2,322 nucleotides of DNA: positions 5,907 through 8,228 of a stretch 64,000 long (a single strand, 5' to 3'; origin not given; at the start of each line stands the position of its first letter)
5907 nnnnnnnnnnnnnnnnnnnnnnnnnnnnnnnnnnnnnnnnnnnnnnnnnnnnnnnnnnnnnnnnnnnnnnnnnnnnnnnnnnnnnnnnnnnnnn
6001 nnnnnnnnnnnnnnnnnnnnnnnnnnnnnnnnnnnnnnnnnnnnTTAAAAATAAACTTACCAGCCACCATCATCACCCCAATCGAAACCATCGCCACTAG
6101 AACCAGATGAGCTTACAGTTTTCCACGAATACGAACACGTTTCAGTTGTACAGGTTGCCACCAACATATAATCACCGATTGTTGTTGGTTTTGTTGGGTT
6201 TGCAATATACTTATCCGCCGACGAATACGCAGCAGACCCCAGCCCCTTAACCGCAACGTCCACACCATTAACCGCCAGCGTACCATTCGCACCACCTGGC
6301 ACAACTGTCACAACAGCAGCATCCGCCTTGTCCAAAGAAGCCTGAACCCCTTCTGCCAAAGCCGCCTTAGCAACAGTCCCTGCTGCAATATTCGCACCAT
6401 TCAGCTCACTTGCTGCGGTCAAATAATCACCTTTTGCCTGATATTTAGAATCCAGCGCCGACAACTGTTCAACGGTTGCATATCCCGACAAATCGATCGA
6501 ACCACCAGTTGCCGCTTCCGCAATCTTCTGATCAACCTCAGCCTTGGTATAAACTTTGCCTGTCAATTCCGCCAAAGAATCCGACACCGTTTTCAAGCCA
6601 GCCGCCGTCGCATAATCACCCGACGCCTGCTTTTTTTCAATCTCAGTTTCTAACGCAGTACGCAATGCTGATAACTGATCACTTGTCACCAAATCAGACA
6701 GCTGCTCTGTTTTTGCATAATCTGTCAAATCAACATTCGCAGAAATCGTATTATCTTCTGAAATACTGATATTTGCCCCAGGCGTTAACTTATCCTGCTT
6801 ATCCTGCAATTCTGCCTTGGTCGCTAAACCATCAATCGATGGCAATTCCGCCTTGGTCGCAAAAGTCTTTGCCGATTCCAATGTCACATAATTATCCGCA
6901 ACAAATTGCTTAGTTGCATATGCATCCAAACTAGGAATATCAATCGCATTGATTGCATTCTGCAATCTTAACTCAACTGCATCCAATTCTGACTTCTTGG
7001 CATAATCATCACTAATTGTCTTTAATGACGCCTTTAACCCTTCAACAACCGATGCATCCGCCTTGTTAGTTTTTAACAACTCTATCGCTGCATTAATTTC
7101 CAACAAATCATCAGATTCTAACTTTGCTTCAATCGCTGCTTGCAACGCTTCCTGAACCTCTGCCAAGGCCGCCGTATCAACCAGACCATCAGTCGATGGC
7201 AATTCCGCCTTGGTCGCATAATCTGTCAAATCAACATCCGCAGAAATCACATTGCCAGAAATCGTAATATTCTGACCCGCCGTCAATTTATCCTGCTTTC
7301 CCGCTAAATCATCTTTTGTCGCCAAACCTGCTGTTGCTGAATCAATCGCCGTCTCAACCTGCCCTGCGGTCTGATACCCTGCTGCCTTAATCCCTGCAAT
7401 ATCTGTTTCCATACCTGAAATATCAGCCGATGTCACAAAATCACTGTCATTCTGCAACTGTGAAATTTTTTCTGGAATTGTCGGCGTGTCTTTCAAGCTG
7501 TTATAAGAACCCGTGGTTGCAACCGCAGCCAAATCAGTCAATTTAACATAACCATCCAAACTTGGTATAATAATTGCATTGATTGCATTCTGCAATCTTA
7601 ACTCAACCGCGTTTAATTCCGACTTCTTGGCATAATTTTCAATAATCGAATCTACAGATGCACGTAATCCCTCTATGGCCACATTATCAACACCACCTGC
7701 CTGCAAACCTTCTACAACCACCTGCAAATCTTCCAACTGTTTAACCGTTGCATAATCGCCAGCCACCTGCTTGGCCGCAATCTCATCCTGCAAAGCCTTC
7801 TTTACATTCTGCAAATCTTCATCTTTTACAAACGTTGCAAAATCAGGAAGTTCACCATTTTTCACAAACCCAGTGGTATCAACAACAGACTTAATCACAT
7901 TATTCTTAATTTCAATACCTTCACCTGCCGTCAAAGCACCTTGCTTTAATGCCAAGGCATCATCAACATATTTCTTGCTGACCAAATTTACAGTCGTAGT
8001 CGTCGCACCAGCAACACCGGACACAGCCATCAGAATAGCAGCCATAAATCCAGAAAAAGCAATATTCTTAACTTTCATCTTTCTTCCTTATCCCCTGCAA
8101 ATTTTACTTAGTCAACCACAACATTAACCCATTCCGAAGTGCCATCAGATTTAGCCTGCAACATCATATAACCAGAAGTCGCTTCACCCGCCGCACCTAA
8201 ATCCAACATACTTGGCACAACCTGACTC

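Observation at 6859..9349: Adjacent fibre genes share a near-identical co-linear DNA block of ~0.8-0.9 kb that is itself internally duplicated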

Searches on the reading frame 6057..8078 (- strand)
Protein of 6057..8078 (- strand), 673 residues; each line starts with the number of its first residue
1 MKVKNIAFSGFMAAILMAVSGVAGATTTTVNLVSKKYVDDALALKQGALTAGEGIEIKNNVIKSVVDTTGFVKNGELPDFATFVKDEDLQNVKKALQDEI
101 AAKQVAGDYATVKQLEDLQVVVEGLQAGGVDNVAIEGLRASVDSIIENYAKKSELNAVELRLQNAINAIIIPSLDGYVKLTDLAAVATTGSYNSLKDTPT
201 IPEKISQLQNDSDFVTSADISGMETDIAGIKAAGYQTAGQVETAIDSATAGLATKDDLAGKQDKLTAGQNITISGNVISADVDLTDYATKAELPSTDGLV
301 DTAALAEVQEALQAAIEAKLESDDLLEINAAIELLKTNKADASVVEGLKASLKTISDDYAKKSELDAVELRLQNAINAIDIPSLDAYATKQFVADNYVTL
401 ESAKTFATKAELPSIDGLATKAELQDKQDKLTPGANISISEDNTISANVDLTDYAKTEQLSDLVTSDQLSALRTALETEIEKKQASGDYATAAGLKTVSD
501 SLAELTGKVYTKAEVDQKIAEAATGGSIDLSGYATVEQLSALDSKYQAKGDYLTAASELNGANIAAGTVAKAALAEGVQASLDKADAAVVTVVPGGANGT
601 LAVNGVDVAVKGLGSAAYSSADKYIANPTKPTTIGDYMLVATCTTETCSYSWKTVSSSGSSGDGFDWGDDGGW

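Call 6: search_protein_families(library=pfam, proteins=[window:6057-8078:-], max_evalue=0.1)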
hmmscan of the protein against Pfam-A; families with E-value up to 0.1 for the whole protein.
window:6057-8078:- (673 aa): 1 family
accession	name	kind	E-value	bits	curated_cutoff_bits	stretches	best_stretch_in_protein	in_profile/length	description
PF05949.17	DUF881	-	0.095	13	25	0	97-169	24-94/146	Bacterial protein of unknown function (DUF881)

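Call 8: search_protein_families(library=ncbifam, proteins=[window:6057-8078:-], max_evalue=0.01)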
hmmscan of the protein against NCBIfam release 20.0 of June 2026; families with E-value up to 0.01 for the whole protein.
window:6057-8078:- (673 aa): 0 families

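Call 9: search_protein_families(library=phrogs, proteins=[window:6057-8078:-], max_evalue=0.01)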
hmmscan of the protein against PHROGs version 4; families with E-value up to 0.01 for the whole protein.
window:6057-8078:- (673 aa): 2 families
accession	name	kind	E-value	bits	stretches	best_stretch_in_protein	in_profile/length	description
phrog_18608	-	unknown function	0.00012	22.4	1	34-277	142-373/416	-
phrog_7927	-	unknown function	0.0091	17.4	0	395-430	19-54/78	-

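Call 10: search_solved_structures(query=window:6057-8078:-, max_evalue=1)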
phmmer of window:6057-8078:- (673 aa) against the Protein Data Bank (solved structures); distinct sequences matched with E-value up to 1: 1.
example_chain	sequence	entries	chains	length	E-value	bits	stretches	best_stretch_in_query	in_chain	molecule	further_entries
1srz_A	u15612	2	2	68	0.54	12.2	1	393-423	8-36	Gamma-aminobutyric acid type B receptor, subunit 1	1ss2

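Call 12: find_homologous_proteins(query=window:6057-8078:-, max_evalue=0.001)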
Query window:6057-8078:- (673 aa): 566 proteins with E <= 0.001 among 8000 candidates; the best 120 are listed.
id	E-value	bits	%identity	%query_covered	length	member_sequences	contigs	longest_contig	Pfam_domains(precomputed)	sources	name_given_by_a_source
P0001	0.0e+0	1382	100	100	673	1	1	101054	-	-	-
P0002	4.3e-146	506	37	64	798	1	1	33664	-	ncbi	-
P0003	1.3e-142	495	32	99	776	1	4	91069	-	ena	-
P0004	6.7e-142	492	34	99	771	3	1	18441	-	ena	-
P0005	1.4e-140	488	35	85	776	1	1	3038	-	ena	-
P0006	1.8e-139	484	36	86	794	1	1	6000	-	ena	-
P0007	9.0e-139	482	32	99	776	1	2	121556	-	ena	-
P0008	9.3e-138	479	33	99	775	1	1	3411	-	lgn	-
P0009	1.7e-137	478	33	99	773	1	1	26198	-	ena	-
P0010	7.1e-137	476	32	98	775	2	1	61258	-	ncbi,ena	-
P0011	8.9e-137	475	33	99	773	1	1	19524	-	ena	-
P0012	1.0e-134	469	33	99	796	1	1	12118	-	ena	-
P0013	2.7e-134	467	38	64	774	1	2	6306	-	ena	-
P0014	2.9e-134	467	61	53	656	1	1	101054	-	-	-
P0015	3.0e-134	467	38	64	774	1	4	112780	-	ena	-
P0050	2.3e-97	345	51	28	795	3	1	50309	-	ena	-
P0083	3.9e-66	242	51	28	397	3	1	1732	-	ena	-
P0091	6.9e-59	218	51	28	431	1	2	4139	-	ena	-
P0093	8.8e-58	215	84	22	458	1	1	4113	-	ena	-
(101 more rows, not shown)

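Call 20: find_encoding_contigs(protein=P0093, flank=10000, max_places=10)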
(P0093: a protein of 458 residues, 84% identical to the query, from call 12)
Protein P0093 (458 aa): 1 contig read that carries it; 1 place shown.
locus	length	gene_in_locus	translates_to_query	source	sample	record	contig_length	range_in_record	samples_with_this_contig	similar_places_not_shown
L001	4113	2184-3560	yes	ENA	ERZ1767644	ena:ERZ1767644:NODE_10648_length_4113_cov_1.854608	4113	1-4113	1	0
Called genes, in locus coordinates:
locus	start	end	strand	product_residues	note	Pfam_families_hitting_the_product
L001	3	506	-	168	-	?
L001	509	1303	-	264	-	PF00005:ABC_tran, PF13304:AAA_21 (faint)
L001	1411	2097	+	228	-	PF13505:OMP_b-brl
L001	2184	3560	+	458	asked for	-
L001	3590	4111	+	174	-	?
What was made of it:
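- Same synteny: FtsX-FtsE-OMP-g7-g6 (call 20).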

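Call 21: find_encoding_contigs(protein=P0014, flank=10000, max_places=10)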
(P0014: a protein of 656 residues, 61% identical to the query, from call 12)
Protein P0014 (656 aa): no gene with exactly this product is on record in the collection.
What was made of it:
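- Tried and rejected: P0014 itself is not on record in the contig index (call 21).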

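Call 27: find_encoding_contigs(protein=P0050, flank=10000, max_places=4)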
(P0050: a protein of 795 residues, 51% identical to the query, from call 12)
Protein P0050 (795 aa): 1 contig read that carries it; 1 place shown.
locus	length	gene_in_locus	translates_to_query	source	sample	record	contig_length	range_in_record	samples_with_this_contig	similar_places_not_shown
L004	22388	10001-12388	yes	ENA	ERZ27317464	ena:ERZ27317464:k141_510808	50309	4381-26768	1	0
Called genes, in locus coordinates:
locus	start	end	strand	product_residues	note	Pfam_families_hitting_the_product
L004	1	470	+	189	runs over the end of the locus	PF08207:EFP_N, PF01132:EFP, PF09285:Elong-fact-P_C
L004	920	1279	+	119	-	-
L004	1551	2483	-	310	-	-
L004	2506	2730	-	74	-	PF12441:CopG_antitoxin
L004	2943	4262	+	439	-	PF04052:TolB_N, PF00930:DPPIV_N (faint), PF26550:Tricorn_2nd, PF25174:Beta-prop_THOC3 (weak), PF26549:Tricorn_N, PF07676:PD40, PF26550:Tricorn_2nd, PF07676:PD40 (weak), +2 more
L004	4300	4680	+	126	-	PF00565:SNase (weak)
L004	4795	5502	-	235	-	PF01553:Acyltransferase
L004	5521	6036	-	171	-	PF02698:DUF218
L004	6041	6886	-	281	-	-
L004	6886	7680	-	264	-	PF00005:ABC_tran, PF13304:AAA_21 (faint)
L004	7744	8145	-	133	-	PF00691:OmpA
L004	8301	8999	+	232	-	PF13505:OMP_b-brl (weak)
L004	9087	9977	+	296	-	-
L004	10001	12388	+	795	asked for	-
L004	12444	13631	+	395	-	-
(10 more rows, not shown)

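Call 39: find_related_loci(query=A1, collection=genome_contigs, flank=10000)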
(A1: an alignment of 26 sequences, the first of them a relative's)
Query A1 (673 aa) in genome_contigs; peptide patterns used: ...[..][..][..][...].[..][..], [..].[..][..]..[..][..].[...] (x = any residue, [..] = any of these).
135 stretches matched a pattern; 36 encode a relative of the query (tblastn E <= 1e-3); 34 distinct loci.
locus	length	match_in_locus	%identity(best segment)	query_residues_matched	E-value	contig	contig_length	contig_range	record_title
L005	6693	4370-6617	36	1-542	4e-64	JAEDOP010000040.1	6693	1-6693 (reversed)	MAG: Alphaproteobacteria bacterium isolate MAG321 NODE_10009_length_6693_cov_3.883549, whole genome shotgun sequence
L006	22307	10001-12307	32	1-662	2e-63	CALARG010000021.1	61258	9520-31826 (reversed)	MAG TPA_asm: uncultured Alphaproteobacteria bacterium isolate SRR6425825_bin.15_CONCOCT_v1.1_MAG genome assembly, contig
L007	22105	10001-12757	34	1-669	4e-62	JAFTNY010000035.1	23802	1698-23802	MAG: Alphaproteobacteria bacterium isolate RGIG3991 Roe_deer_Cecum-4__c224720, whole genome shotgun sequence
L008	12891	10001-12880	42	1-557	3e-58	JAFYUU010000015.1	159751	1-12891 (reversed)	MAG: Alphaproteobacteria bacterium isolate RGIG7441 Water_buffalos_Colon-1__c758716, whole genome shotgun sequence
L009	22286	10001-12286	34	1-666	4e-57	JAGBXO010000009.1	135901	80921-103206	MAG: Alphaproteobacteria bacterium isolate RGIG9538 Yak_Colon-2__c678269, whole genome shotgun sequence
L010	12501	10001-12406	33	1-542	1e-52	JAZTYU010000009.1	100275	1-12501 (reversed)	MAG: Candidatus Enterousia sp. isolate T1900045325_YK20190014.MAGScoT_cleanbin_000039 SGB_6437_k141_128162, whole genome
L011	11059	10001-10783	52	1-467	3e-52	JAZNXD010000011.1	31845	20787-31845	MAG: Candidatus Enterousia sp. isolate T1900044780_TS20190246.MAGScoT_cleanbin_000045 SGB_2551_k141_1312153, whole genom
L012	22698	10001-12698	35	1-663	5e-75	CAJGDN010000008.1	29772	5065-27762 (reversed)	MAG: uncultured Alphaproteobacteria bacterium isolate MAG63 genome assembly, contig: k141_675097_length_29772_cov_10.379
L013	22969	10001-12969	38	1-557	5e-49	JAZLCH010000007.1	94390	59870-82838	MAG: Candidatus Enterousia sp. isolate T1900045051_TC20190044.MAGScoT_cleanbin_000024 SGB_4527_k141_807670, whole genome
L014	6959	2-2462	35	1-667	2e-30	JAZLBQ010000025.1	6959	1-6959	MAG: Candidatus Enterousia sp. isolate T1900045063_TC20190056.MAGScoT_cleanbin_000013 SGB_4572_k141_696930, whole genome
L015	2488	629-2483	35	1-549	6e-28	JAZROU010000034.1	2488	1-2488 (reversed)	MAG: Candidatus Enterousia sp. isolate T1900045388_YK20190078.MAGScoT_cleanbin_000020 SGB_6918_k141_3981857, whole genom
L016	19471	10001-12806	27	5-655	1e-24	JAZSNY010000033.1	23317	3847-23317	MAG: Candidatus Enterousia sp. isolate T1900044549_TS20190015.MAGScoT_cleanbin_000102 SGB_200_k141_3835066, whole genome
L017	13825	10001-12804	35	3-548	2e-22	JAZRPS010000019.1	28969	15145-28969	MAG: Candidatus Enterousia sp. isolate T1900045373_YK20190063.MAGScoT_cleanbin_000025 SGB_6863_k141_2241390, whole genom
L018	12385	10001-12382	27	1-549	1e-26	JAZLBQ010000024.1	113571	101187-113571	MAG: Candidatus Enterousia sp. isolate T1900045063_TC20190056.MAGScoT_cleanbin_000013 SGB_4572_k141_1978705, whole genom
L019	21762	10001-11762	50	1-168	2e-16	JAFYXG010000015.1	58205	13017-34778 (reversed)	MAG: Alphaproteobacteria bacterium isolate RGIG7505 Water_buffalos_Colon.Co__c2113697, whole genome shotgun sequence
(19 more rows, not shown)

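Call 47: predict_structure(alignment_id=A1)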
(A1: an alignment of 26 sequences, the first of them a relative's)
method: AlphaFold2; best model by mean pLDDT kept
length: 673 residues; sequences in the alignment: 26
mean_pLDDT: 46.4   pTM: 0.20
mean pLDDT of the five models: 46.4, 44.0, 43.3, 42.5, 42.0
residues with pLDDT >= 90: 0; 70-90: 21; 50-70: 236; < 50: 416
segments of 3 or more residues with pLDDT < 50: 1-13, 19-39, 45-86, 107-111, 125-132, 145-155, 169-274, 276-305, 311-318, 320-322, 338-340, 353-365, 379-421, 431-440, 443-463, 488-490, 532-534, 546-568, 615-621, 660-673
pLDDT, mean of each block of 10 residues (from residue 1): 33 49 39 43 44 41 40 36 46 54 48 53 49 53 44 46 51 35 32 29 34 33 37 34 40 37 36 41 38 35 50 45 53 55 56 45 46 50 40 36 29 29 56 40 40 38 59 67 57 59 57 63 55 50 46 31 39 61 58 71 74 49 53 60 65 61 39 35
secondary structure, 60 per line:
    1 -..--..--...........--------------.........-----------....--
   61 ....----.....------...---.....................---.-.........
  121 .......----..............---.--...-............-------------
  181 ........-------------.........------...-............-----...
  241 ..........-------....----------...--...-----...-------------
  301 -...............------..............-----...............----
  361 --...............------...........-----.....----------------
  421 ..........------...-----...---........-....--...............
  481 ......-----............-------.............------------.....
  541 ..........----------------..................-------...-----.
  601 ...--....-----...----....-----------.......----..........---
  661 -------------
elements in order (helices of 4 or more, strands of 3 or more residues): H10-20 H35-43 E55-58 E61-64 H69-73 H86-106 H112-127 H132-145 H156-167 H181-188 H202-210 H221-232 H238-250 H258-261 E272-274 E277-279 H302-316 H323-336 H342-356 H363-377 H384-394 H400-404 H421-430 E437-439 E445-447 H451-458 H466-486 H492-503 H512-523 H536-550 H567-584 E592-594 E600-603 E606-609 H622-625 E637-643 E648-654
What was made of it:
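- On Bdellovibrio MAT fibres: The AF2 secondary structure is mainly short helices, at low confidence (call 47).
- On Alpha/beta coiled coils (beta-layer fibres): Only monomer prediction is available; that model has mean pLDDT 46 (call 47).
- The AF2 secondary structure shows 12-20-residue helices separated by loops (call 47).
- Tried and rejected: The AlphaFold2 monomer of g6, run with a 26-sequence alignment, had mean pLDDT 46 (call 47).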

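Call 50: search_solved_structures(query=A1, max_evalue=1)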
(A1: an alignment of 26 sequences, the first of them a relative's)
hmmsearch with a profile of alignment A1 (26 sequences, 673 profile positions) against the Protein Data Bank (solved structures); distinct sequences matched with E-value up to 1: 4.
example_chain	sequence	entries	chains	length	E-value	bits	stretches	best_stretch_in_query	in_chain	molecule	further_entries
7bk7_AAA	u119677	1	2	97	0.025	16.3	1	595-655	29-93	Putative copper resistance protein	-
6tpb_A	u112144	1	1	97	0.034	15.8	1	595-646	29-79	Putative copper resistance protein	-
7bk6_AAA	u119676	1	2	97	0.036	15.8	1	595-646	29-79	Putative copper resistance protein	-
7bk5_AAA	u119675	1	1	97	0.037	15.7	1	598-646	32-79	Putative copper resistance protein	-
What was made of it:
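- Closest known: Alpha/beta coiled coils with beta-layers. Different: There is no detectable homology to 2C3F or any PDB chain (calls 10, 50), and trimerisation is untested.
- The trimeric fibre structure is not demonstrated: the AF2 monomer has mean pLDDT 46 (call 47) and there is no PDB or Pfam relative (calls 6, 10, 50).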

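Call 52: find_encoding_contigs(protein=P0091, flank=10000, max_places=4)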
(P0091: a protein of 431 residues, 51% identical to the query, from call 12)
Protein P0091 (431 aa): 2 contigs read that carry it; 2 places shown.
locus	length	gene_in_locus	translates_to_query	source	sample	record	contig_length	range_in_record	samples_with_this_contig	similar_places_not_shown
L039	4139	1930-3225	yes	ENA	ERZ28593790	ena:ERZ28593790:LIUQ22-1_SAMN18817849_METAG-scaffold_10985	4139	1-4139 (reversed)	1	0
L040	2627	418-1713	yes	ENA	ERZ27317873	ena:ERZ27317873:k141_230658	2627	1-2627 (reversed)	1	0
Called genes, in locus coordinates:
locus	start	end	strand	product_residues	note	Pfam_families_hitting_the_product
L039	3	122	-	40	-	?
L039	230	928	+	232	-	PF13505:OMP_b-brl (weak)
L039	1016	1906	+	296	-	-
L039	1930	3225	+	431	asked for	-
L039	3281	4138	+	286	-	?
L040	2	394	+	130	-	?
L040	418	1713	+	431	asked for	-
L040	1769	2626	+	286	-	?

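Call 53: find_encoding_contigs(protein=P0083, flank=10000, max_places=4)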
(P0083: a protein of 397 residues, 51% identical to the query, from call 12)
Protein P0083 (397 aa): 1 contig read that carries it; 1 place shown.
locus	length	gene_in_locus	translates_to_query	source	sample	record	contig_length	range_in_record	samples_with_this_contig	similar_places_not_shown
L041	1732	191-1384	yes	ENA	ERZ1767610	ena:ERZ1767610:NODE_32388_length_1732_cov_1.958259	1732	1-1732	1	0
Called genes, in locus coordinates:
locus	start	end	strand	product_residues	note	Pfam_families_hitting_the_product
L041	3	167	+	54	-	?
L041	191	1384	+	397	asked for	-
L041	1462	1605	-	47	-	-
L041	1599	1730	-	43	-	?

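Call 58: search_dna_similar(query=window:6057-8078:-, collection=phages, mode=protein, max_evalue=0.00001, max_rows=15)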
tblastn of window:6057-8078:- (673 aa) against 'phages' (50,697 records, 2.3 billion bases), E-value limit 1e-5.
No match.
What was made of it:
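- On Phage tail fibres: tblastn of g6 against 50,697 phage records finds no match (call 58).
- Tried and rejected: Phage origin was rejected: tblastn against phages found nothing (call 58), and the genomic context is chromosomal.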
